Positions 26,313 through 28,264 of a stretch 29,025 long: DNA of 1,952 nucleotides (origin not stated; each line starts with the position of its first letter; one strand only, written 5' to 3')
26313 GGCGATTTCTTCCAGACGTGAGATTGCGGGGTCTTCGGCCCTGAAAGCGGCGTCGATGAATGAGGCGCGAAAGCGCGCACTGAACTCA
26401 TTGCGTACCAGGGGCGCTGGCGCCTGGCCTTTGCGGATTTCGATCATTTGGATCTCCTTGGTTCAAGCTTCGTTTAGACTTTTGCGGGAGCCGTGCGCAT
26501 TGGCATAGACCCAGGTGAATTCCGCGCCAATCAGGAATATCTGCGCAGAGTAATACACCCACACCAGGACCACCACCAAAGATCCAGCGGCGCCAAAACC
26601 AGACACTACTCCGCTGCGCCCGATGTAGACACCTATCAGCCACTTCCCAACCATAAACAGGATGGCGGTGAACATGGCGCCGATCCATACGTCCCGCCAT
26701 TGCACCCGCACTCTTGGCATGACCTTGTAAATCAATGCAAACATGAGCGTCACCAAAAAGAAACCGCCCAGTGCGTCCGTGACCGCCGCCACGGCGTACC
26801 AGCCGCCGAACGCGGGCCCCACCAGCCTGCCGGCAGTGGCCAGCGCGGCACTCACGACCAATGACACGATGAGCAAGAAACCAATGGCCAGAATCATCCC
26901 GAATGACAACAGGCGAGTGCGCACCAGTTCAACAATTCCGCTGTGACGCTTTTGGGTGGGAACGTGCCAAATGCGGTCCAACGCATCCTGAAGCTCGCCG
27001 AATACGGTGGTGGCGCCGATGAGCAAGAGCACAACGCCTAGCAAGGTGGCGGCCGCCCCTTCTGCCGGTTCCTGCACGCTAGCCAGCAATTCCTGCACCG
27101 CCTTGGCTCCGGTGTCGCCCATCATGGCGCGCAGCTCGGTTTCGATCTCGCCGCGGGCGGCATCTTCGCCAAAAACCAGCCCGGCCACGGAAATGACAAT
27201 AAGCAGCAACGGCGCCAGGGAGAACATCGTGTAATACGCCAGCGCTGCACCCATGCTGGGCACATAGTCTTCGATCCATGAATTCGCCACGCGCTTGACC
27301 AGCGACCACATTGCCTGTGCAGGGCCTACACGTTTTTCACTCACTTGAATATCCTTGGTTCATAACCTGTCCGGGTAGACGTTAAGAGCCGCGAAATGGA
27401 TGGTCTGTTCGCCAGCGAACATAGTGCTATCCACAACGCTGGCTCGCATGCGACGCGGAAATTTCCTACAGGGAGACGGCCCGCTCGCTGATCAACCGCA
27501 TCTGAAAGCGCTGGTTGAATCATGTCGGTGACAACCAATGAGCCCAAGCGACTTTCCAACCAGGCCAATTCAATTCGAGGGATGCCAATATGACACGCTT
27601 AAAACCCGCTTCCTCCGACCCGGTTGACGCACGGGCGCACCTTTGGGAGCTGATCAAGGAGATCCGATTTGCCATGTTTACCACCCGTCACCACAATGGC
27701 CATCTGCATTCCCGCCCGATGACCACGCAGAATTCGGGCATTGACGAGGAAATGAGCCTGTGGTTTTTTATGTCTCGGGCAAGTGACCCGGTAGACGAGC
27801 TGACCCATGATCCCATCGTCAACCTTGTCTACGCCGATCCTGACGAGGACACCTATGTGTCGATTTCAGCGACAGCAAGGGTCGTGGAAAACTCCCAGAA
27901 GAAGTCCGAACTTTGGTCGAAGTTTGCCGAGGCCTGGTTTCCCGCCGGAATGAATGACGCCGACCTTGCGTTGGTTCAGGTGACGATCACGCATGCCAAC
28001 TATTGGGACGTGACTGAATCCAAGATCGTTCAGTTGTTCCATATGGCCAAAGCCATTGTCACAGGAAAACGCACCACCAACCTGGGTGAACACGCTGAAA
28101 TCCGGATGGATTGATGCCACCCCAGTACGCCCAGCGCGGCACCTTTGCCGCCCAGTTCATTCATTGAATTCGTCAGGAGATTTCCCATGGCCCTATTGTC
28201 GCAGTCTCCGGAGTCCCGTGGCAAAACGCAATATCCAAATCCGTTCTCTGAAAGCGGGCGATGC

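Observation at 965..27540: Candidate undescribed regulon: a GacA/UvrY-type 18-bp palindrome upstream of the stress genes, next to its likely regulator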

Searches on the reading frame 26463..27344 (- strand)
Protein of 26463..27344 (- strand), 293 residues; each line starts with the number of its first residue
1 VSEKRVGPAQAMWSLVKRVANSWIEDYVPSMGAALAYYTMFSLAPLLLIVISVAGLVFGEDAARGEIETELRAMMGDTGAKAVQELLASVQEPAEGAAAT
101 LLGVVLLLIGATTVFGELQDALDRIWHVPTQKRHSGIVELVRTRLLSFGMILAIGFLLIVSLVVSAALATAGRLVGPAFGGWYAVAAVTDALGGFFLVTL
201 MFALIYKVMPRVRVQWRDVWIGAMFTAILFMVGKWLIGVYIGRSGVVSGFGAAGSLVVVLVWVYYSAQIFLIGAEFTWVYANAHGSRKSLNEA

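Call 8: search_protein_families(library=pfam, proteins=[window:26463-27344:-], max_evalue=0.01)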
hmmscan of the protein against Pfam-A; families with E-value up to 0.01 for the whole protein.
window:26463-27344:- (293 aa): 1 family
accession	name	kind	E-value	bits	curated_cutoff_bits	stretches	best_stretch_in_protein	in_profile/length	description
PF03631.20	Virul_fac_BrkB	-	5.3e-55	187.3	33.7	1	25-283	2-258/259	Virulence factor BrkB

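Call 32: find_related_loci(query=window:26463-27344:-, collection=genome_contigs, flank=4000)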
Query window:26463-27344:- (293 aa) in genome_contigs; peptide patterns used: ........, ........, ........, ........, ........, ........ (x = any residue, [..] = any of these).
213 stretches matched a pattern; 185 encode a relative of the query (tblastn E <= 1e-3); the best 80 are kept; 80 distinct loci.
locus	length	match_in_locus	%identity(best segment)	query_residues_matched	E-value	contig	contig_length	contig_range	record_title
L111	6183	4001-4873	81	2-292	4e-154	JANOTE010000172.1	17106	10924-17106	MAG: Rhodoferax sp. isolate VAR_39_metabat_341_sub VAR_39_k141_4094203, whole genome shotgun sequence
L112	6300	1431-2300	84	3-292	6e-154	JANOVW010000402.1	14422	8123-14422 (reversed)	MAG: Rhodoferax sp. isolate VAR_35_metabat_554 VAR_35_k141_312513, whole genome shotgun sequence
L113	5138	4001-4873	81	2-292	7e-154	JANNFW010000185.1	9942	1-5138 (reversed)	MAG: Rhodoferax sp. isolate OTE_75_metabat_259 OTE_75_k141_3994742, whole genome shotgun sequence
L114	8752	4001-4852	87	9-292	6e-151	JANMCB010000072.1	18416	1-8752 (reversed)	MAG: Rhodoferax sp. isolate OTE_1_metabat_22 OTE_1_k141_3915579, whole genome shotgun sequence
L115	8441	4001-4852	82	9-292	8e-151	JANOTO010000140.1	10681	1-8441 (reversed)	MAG: Rhodoferax sp. isolate VAR_39_metabat_281 VAR_39_k141_1541230, whole genome shotgun sequence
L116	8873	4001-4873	85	2-292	2e-148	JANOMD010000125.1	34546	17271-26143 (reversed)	MAG: Rhodoferax sp. isolate VAR_45_metabat_168 VAR_45_k141_572648, whole genome shotgun sequence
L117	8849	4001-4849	89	9-291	6e-143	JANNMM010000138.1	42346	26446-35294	MAG: Rhodoferax sp. isolate SOY_35_metabat.54 SOY_35_k141_2366690, whole genome shotgun sequence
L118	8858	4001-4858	86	7-292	2e-142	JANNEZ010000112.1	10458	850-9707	MAG: Rhodoferax sp. isolate OTE_75_metabat_355_sub OTE_75_k141_2838262, whole genome shotgun sequence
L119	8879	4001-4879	82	1-293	2e-140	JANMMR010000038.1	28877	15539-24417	MAG: Rhodoferax sp. isolate OTE_58_metabat_482 OTE_58_k141_2223471, whole genome shotgun sequence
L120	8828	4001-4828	76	13-288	2e-137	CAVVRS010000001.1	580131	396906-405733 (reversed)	MAG: uncultured beta proteobacterium isolate MFD02832.bin.1.23 genome assembly, contig: contig_4281, whole genome shotgu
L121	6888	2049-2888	87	13-292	7e-143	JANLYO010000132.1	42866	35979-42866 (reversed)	MAG: Rhodoferax sp. isolate OTE_14_metabat.29 OTE_14_k141_4823519, whole genome shotgun sequence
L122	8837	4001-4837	78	10-288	1e-136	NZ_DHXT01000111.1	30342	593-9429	MAG: Rhodoferax sp. UBA5149 UBA5149_contig_14564, whole genome shotgun sequence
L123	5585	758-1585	77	13-288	1e-136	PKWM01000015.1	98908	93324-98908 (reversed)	MAG: Rhodoferax sp. isolate palsa_997 73.20120500_P28.7_contig_249, whole genome shotgun sequence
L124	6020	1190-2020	75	13-289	7e-136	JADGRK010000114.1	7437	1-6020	MAG: Rhodoferax sp. isolate Chersky.3_6 contig-100_6847, whole genome shotgun sequence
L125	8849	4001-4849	74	10-292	1e-135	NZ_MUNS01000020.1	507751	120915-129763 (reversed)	Polaromonas sp. C04 NODE_2_length_507751_cov_12.2035_ID_3, whole genome shotgun sequence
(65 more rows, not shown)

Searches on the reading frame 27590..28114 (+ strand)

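Call 8: search_protein_families(library=pfam, proteins=[window:27590-28114:+], max_evalue=0.01)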
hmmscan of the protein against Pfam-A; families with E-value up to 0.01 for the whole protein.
window:27590-28114:+ (174 aa): 2 families
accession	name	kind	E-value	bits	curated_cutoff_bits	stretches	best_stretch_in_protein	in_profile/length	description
PF16242.11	Pyrid_ox_like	-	7e-47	159.1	28.8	1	13-161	1-147/149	Pyridoxamine 5'-phosphate oxidase like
PF01243.27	PNPOx_N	-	5.3e-13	49.8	28.1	1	20-139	7-119/120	Pyridoxamine 5'-phosphate oxidase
